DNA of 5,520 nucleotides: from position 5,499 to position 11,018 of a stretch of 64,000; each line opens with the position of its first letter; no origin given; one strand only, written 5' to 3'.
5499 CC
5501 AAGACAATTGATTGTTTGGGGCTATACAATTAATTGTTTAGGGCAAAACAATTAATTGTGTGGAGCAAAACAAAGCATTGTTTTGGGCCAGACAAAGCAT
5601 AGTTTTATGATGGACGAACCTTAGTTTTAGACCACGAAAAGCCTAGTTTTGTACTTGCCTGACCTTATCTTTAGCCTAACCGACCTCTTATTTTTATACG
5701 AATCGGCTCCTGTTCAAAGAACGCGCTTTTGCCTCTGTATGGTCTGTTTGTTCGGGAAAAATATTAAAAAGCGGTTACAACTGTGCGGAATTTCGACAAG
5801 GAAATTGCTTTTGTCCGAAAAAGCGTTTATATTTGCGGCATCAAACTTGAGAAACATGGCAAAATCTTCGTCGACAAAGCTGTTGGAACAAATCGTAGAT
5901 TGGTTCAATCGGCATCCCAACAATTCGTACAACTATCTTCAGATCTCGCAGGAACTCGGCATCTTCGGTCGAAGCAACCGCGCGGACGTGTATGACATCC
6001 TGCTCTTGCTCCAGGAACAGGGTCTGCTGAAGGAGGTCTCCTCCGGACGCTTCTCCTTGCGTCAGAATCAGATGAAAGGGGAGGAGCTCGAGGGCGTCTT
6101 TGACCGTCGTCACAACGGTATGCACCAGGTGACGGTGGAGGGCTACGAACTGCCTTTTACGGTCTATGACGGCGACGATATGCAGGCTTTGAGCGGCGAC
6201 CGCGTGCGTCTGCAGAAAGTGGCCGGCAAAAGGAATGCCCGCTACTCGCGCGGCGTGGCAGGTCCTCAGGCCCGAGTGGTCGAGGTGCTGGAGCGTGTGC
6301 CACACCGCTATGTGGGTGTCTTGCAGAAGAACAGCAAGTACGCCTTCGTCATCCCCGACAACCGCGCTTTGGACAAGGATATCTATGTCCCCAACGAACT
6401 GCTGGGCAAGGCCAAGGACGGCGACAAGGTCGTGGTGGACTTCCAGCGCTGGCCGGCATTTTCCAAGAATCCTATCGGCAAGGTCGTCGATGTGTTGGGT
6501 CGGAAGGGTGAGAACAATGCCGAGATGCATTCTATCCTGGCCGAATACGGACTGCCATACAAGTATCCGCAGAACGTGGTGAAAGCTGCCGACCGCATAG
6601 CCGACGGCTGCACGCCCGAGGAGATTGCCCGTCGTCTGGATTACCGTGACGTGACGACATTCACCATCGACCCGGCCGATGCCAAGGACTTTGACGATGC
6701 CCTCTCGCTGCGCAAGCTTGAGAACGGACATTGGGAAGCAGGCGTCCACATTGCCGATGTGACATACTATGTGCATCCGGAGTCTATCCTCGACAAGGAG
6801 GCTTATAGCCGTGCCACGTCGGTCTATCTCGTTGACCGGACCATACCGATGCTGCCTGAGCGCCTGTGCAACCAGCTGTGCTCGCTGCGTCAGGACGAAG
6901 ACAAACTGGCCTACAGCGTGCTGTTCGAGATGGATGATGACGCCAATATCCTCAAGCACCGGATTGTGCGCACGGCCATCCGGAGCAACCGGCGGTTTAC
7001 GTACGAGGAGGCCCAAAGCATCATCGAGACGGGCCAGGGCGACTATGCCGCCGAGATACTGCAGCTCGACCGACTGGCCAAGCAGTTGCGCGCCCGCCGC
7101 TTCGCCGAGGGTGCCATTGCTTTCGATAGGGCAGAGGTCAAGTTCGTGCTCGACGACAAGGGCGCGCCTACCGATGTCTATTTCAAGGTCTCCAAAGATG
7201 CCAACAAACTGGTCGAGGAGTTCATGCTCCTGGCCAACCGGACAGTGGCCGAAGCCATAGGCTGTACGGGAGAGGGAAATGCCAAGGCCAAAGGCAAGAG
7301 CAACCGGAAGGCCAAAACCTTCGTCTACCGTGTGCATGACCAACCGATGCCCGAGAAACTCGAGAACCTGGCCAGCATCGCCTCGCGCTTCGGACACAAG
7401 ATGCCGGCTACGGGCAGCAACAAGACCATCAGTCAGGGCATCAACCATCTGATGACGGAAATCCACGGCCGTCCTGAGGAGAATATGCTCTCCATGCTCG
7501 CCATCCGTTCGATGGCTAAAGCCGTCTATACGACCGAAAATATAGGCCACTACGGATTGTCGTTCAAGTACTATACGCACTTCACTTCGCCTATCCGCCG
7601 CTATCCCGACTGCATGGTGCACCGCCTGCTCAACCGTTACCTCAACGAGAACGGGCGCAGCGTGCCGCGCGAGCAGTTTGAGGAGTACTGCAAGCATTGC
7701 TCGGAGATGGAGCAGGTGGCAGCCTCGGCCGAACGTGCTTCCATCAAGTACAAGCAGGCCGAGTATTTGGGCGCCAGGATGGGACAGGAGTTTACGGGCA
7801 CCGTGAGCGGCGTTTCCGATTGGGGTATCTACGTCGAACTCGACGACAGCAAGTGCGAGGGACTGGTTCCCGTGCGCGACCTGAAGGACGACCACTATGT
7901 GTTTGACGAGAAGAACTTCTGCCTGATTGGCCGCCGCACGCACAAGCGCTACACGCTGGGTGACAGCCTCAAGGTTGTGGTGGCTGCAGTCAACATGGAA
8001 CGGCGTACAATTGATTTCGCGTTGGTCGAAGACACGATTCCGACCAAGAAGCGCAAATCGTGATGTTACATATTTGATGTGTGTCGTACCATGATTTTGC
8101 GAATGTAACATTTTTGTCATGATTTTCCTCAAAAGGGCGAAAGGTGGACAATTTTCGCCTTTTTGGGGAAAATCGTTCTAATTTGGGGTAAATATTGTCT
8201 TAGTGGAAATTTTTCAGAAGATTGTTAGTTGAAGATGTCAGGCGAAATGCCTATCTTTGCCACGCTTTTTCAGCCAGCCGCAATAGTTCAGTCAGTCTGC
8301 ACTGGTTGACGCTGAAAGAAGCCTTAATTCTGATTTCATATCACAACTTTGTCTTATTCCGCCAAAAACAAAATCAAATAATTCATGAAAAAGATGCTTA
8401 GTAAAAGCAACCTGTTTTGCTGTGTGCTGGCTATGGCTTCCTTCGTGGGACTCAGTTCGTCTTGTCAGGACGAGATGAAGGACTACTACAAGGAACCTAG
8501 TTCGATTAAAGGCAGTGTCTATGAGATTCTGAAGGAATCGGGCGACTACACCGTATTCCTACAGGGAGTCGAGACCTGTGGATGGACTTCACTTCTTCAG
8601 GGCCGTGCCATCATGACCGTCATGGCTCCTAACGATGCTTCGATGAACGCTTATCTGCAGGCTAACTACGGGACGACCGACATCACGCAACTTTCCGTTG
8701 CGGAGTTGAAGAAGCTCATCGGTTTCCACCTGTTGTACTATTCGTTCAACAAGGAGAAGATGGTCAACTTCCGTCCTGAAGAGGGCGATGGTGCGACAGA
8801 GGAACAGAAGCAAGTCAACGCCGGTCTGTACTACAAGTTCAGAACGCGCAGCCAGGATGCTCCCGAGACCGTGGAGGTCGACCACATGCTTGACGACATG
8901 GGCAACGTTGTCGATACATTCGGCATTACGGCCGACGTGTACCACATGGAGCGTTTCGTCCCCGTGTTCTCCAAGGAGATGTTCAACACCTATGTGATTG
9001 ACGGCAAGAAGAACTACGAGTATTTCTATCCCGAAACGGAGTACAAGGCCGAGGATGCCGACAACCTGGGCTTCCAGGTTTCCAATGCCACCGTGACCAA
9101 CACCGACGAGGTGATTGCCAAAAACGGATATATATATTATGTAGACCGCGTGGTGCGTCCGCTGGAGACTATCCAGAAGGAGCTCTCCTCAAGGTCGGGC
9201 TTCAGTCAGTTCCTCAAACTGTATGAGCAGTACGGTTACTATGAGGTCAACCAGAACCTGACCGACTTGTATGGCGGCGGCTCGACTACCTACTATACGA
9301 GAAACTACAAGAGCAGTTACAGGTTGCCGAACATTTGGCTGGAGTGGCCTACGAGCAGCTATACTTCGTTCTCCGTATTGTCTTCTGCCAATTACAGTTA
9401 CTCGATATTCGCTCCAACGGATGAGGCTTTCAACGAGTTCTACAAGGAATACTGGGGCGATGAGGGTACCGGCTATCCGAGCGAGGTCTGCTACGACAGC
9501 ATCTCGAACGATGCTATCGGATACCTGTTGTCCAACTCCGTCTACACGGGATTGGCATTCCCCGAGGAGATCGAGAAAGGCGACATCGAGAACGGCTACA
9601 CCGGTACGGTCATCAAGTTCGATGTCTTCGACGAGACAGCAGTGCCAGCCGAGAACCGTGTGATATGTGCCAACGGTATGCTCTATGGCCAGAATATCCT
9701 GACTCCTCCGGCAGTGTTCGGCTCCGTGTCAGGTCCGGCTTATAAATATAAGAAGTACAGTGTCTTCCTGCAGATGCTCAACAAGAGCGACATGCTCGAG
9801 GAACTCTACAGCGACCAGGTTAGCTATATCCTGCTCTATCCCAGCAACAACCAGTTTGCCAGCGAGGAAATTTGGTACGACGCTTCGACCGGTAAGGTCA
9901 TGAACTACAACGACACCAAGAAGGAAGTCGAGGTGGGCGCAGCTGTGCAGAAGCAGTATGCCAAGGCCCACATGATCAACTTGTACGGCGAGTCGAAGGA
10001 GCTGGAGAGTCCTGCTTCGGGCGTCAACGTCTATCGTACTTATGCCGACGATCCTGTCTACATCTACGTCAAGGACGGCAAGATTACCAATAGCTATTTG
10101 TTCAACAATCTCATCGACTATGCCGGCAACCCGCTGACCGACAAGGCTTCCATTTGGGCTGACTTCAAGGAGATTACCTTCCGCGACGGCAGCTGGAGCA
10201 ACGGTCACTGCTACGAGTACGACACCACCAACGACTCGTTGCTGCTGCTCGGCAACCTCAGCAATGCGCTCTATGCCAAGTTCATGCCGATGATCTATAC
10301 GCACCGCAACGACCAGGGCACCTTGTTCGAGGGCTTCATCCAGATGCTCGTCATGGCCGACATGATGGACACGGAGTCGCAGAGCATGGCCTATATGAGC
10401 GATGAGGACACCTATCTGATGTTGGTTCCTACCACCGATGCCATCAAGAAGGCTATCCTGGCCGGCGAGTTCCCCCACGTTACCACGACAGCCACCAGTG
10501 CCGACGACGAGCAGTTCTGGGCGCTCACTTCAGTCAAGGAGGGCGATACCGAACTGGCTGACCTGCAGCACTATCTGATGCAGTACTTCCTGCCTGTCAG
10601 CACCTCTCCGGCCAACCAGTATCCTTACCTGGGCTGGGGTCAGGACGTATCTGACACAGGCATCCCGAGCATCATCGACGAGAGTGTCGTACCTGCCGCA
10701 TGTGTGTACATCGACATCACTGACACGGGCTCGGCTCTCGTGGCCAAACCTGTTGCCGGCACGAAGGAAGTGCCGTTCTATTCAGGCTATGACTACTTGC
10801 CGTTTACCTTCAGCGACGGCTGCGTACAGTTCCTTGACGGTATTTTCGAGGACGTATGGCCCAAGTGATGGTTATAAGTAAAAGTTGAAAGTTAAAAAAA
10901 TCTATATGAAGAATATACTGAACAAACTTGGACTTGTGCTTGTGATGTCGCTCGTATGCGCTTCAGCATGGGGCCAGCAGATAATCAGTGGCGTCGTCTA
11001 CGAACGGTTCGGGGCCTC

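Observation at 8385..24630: Seven-gene tandem SusC/SusD locus in which every accessory gene is a fasciclin (FAS1)-domain lipoprotein, with no CAZyme or regulator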

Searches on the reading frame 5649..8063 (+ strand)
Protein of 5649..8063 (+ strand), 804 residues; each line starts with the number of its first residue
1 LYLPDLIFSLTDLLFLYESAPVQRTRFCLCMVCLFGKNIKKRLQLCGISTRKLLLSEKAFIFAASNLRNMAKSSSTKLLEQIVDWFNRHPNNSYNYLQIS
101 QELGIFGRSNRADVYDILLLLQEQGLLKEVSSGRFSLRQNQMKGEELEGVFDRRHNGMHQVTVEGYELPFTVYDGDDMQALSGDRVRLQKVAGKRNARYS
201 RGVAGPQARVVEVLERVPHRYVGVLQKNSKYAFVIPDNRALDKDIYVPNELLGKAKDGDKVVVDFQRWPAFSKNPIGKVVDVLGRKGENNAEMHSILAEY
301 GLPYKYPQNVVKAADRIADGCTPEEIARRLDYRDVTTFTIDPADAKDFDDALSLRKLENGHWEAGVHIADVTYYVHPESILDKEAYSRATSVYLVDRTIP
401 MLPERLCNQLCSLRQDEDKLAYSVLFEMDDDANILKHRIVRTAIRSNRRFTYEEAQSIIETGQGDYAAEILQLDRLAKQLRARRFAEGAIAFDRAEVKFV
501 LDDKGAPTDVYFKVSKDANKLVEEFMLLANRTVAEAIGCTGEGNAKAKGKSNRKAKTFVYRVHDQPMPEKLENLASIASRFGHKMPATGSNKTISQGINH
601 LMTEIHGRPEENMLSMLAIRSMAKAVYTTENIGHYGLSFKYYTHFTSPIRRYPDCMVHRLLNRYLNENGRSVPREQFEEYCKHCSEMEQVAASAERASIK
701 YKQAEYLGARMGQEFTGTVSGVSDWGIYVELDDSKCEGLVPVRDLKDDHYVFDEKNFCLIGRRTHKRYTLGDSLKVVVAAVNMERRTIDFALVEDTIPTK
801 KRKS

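Call 4: search_protein_families(library=pfam, proteins=[window:5649-8063:+], max_evalue=0.01)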
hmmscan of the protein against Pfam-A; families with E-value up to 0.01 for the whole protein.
window:5649-8063:+ (804 aa): 6 families
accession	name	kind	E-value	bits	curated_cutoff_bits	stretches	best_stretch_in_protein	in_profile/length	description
PF00773.25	RNB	-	8.9e-107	357.6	29.3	1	329-666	1-325/326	RNB domain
PF17876.7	CSD2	-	3.3e-26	91.6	26.2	1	233-307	1-74/74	Cold shock domain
PF00575.29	S1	-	8.3e-10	39.4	22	1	712-791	5-72/74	S1 RNA binding domain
PF17849.7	OB_Dis3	-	1.3e-09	38.4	22.8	1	255-301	31-77/77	Dis3-like cold-shock domain 2 (CSD2)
PF08206.17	OB_RNB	-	1.8e-08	34.4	24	1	228-282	7-58/58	Ribonuclease B OB domain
PF18614.7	RNase_II_C_S1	-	0.0047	17.2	26.6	0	766-793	32-59/59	RNase II-type exonuclease C-terminal S1 domain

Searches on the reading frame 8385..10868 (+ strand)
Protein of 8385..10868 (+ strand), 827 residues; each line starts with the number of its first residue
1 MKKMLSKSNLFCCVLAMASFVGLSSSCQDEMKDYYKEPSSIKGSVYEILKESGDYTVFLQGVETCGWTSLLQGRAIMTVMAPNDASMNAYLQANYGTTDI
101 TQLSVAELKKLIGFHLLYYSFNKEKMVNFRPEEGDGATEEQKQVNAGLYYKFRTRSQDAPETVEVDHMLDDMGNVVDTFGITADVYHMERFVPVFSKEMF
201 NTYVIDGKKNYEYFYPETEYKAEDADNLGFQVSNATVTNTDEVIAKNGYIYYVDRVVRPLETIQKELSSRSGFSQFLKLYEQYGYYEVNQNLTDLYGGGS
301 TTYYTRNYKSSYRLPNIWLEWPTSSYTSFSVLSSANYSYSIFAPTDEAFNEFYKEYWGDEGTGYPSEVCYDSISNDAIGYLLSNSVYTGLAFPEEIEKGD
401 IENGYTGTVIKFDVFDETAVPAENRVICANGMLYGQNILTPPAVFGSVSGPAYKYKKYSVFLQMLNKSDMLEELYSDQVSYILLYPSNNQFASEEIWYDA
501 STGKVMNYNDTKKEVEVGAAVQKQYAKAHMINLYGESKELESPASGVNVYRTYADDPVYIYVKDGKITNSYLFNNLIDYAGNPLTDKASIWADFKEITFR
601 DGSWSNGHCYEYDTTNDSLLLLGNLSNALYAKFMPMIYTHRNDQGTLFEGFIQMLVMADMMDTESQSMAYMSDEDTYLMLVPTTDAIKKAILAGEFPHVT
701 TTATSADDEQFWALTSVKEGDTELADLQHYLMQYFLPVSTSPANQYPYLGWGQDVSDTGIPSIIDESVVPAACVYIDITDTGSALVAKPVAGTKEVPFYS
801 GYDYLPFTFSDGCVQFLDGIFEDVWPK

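Call 3: search_protein_families(library=pfam, proteins=[window:8385-10868:+], max_evalue=0.01)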
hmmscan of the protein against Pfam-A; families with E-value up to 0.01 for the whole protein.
window:8385-10868:+ (827 aa): 1 family
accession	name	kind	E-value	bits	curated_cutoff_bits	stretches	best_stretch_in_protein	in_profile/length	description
PF02469.27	Fasciclin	-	2.4e-14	54.1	22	0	54-134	2-76/123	Fasciclin domain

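Call 5: search_protein_families(library=ncbifam, proteins=[window:8385-10868:+], max_evalue=0.01)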
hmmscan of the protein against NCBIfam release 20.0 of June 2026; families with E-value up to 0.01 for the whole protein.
window:8385-10868:+ (827 aa): 0 families

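Call 7: search_solved_structures(query=window:8385-10868:+, max_evalue=1, show_alignments=1)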
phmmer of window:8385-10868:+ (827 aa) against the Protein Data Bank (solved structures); distinct sequences matched with E-value up to 1: 7.
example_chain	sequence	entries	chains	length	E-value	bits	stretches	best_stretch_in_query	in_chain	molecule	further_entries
7asg_A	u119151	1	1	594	0.004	18.6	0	330-434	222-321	Transforming growth factor-beta-induced protein ig-h3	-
7as7_A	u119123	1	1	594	0.0052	18.2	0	330-434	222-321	Transforming growth factor-beta-induced protein ig-h3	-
7asc_A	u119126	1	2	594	0.0056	18.1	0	330-434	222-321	Transforming growth factor-beta-induced protein ig-h3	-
5nv6_A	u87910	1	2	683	0.0077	17.6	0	330-441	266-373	Transforming growth factor-beta-induced protein ig-h3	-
1w7d_A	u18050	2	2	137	0.13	13.6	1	43-97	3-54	BETA-IG-H3/FASCICLIN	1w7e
2pex_A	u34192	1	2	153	0.57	11.4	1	616-715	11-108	Transcriptional regulator OhrR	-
1x3b_A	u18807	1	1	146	0.83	10.9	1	39-90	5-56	Transforming growth factor-beta induced protein IG-H3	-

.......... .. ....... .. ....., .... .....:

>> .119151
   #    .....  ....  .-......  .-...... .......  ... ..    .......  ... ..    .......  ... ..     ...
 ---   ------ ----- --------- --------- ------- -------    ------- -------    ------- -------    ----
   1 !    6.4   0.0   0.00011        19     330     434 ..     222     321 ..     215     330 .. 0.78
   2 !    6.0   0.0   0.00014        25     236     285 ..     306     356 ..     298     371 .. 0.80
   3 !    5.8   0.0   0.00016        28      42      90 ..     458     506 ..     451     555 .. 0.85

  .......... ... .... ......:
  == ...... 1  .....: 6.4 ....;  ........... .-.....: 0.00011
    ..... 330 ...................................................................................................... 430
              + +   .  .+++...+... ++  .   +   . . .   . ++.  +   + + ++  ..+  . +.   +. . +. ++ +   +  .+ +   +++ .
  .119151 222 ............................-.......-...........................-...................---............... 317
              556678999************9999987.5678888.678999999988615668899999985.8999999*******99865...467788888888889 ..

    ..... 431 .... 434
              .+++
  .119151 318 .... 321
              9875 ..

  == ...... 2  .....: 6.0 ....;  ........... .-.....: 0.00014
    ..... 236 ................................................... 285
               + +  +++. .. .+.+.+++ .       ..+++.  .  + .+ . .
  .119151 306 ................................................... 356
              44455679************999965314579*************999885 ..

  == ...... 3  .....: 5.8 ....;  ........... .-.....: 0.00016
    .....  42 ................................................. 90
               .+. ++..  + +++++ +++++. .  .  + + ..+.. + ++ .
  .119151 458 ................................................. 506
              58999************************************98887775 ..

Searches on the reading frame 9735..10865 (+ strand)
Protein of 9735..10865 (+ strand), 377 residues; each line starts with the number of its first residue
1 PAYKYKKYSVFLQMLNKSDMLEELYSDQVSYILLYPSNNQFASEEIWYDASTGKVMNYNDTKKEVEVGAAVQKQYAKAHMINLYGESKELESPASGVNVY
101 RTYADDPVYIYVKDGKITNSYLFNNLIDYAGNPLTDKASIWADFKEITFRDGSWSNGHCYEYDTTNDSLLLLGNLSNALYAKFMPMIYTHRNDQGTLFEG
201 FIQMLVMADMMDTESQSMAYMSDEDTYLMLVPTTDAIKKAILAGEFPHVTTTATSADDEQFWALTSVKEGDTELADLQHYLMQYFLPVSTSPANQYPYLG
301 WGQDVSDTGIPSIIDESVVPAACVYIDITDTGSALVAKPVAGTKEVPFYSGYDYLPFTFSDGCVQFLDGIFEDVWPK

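Call 94: search_protein_families(library=pfam, proteins=[window:9735-10865:+], max_evalue=10)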
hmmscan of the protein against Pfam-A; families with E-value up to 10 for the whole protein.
window:9735-10865:+ (377 aa): 1 family
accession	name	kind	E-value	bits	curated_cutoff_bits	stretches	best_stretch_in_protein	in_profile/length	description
PF02469.27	Fasciclin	-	0.013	16.2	22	1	7-118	2-96/123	Fasciclin domain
